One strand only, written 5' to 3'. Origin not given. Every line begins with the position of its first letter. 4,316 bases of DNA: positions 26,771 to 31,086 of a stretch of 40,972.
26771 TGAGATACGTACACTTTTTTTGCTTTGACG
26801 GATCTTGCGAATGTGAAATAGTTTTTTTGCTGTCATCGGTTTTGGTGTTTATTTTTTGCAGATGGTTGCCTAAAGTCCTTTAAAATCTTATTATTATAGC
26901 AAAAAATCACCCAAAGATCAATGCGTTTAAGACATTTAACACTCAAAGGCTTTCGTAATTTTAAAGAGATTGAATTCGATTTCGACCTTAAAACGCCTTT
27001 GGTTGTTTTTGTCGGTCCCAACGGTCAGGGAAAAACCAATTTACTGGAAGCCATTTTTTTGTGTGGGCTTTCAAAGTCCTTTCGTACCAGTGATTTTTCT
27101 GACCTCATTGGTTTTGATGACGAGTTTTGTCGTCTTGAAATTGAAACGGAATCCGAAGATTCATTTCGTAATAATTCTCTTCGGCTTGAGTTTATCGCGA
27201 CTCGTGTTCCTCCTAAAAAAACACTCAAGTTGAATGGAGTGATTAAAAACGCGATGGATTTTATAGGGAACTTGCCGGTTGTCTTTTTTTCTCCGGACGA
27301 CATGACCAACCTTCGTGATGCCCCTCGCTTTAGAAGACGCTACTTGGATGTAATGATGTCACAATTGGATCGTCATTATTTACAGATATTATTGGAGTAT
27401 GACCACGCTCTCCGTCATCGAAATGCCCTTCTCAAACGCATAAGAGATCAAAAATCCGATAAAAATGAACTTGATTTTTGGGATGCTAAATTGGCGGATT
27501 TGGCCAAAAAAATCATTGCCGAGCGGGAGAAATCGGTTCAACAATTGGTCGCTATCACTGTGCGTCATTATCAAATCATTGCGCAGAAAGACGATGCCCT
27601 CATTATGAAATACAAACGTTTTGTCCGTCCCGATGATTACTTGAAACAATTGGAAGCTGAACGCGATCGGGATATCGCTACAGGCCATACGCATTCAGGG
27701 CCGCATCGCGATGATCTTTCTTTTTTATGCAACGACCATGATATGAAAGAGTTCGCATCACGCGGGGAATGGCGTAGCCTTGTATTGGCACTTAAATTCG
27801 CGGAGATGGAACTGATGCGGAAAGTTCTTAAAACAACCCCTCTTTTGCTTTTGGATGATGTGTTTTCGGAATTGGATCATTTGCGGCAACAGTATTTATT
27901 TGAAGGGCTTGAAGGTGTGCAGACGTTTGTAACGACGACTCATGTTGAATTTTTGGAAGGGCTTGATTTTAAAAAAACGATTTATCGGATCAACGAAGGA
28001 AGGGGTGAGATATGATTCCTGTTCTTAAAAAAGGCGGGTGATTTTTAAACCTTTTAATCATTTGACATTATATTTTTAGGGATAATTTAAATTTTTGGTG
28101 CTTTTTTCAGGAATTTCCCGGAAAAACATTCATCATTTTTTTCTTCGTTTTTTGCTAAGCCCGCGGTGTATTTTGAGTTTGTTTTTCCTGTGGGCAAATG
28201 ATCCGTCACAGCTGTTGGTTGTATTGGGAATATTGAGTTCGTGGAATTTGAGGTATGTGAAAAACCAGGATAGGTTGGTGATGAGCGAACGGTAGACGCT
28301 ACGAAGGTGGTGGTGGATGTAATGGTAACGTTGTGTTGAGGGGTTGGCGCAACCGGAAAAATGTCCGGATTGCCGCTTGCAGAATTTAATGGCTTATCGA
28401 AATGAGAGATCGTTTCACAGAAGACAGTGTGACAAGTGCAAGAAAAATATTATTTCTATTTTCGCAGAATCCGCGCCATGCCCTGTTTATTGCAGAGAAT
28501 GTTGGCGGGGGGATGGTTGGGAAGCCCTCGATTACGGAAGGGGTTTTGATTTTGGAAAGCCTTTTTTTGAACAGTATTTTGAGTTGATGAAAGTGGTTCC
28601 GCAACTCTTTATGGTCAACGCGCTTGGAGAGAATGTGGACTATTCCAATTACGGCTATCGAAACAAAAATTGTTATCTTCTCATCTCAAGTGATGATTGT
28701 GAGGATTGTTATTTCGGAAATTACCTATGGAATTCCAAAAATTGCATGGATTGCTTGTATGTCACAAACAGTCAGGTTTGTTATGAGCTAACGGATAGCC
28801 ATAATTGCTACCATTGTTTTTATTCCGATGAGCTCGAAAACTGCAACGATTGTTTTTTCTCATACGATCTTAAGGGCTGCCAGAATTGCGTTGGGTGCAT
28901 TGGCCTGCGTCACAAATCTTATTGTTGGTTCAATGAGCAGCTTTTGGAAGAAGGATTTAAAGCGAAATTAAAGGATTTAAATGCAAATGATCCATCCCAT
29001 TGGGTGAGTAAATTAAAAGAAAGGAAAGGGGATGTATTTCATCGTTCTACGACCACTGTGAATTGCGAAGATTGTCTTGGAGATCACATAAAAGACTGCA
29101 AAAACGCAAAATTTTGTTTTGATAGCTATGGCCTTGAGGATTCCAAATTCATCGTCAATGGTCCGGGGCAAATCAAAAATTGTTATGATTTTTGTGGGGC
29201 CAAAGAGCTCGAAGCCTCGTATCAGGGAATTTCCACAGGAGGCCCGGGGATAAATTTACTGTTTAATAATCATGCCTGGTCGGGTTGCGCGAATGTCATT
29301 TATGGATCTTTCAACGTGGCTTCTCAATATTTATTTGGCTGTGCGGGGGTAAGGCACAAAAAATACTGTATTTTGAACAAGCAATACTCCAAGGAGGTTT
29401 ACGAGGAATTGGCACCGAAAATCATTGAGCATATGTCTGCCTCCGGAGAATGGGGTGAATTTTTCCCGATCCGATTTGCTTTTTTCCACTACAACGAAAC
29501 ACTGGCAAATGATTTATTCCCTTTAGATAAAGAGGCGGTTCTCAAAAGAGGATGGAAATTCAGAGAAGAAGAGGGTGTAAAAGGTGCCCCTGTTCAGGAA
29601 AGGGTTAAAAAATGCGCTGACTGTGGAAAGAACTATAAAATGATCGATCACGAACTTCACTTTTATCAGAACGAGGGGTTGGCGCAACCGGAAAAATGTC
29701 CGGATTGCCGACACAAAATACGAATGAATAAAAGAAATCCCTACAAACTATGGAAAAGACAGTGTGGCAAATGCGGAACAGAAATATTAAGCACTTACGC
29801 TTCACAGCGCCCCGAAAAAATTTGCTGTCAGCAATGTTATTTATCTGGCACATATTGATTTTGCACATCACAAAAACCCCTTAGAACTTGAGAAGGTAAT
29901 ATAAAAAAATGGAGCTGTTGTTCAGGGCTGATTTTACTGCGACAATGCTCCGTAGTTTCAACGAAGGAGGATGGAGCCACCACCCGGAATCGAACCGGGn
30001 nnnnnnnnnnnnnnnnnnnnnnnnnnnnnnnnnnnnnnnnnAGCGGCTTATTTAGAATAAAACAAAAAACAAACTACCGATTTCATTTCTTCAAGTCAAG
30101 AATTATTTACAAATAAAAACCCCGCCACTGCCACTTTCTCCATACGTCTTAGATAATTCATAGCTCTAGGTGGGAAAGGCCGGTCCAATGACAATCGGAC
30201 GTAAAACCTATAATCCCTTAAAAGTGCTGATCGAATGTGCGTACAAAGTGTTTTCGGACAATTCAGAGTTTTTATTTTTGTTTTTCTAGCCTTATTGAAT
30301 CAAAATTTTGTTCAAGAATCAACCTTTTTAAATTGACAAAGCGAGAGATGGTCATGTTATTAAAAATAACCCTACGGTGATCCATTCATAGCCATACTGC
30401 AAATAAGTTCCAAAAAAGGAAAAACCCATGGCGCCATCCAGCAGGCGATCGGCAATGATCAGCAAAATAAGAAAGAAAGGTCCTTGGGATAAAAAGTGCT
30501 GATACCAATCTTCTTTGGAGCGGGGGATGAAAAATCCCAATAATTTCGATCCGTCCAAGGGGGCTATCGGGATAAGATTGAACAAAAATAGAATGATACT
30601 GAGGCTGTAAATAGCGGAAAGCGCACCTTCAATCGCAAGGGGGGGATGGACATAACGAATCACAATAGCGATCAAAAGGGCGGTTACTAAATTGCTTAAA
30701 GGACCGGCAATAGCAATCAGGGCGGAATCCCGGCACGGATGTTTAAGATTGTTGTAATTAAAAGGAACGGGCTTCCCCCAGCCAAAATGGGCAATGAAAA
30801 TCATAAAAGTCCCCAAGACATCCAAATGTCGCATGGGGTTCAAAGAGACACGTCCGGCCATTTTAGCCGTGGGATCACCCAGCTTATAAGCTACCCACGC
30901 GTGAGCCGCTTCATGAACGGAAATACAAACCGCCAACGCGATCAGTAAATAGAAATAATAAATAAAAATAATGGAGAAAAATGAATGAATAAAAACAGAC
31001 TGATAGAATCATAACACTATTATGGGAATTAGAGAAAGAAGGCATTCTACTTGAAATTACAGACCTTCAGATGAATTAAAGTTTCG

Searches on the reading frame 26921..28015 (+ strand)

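Call 8: search_protein_families(library=pfam, proteins=[window:26921-28015:+], max_evalue=0.001)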
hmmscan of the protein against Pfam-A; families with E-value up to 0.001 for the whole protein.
window:26921-28015:+ (364 aa): 5 families
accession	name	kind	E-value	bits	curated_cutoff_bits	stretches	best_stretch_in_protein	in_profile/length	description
PF02463.25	SMC_N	-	5.9e-21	75.3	40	1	3-355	2-212/220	RecF/RecN/SMC N terminal domain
PF13476.12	AAA_23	-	8.3e-11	43.3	27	1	6-81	2-74/201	AAA domain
PF13175.12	AAA_15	-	1.1e-10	42.2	32.1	1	1-201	1-129/374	AAA ATPase domain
PF13514.12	AAA_27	-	2.3e-05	24.5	22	1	1-45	1-46/206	AAA domain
PF13304.12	AAA_21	-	0.00012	22.7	27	1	27-59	1-42/304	AAA domain, putative AbiEii toxin, Type IV TA system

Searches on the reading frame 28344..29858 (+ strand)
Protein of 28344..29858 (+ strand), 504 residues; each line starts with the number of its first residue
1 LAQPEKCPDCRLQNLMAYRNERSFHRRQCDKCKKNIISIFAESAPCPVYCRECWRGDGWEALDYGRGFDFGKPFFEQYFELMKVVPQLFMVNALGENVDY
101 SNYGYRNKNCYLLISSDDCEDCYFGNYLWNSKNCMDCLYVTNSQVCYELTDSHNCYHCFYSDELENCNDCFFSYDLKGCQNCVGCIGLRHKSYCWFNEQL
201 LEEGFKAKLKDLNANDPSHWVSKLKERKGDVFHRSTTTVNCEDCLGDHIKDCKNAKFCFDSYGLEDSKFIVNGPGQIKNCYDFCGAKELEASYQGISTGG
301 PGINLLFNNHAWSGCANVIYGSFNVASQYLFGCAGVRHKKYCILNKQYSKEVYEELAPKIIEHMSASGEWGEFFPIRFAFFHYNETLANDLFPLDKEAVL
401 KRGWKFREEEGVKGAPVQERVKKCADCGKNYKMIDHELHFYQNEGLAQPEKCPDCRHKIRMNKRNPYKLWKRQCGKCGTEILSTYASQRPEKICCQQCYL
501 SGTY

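Call 8: search_protein_families(library=pfam, proteins=[window:28344-29858:+], max_evalue=0.001)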
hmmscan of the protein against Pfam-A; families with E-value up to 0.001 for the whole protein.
window:28344-29858:+ (504 aa): 1 family
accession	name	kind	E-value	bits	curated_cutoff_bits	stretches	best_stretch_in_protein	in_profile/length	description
PF13451.12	zf_Tbcl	-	6.2e-05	23.3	24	1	422-461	5-45/48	Probable treble clef domain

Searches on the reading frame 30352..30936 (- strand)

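Call 61: search_protein_families(library=pfam, proteins=[window:30352-30936:-], max_evalue=0.001)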
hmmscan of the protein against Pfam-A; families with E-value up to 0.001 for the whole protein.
window:30352-30936:- (194 aa): 1 family
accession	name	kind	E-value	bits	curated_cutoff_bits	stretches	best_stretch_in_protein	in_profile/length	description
PF02163.28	Peptidase_M50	-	1.9e-13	50.7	27.2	2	105-159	162-220/221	Peptidase family M50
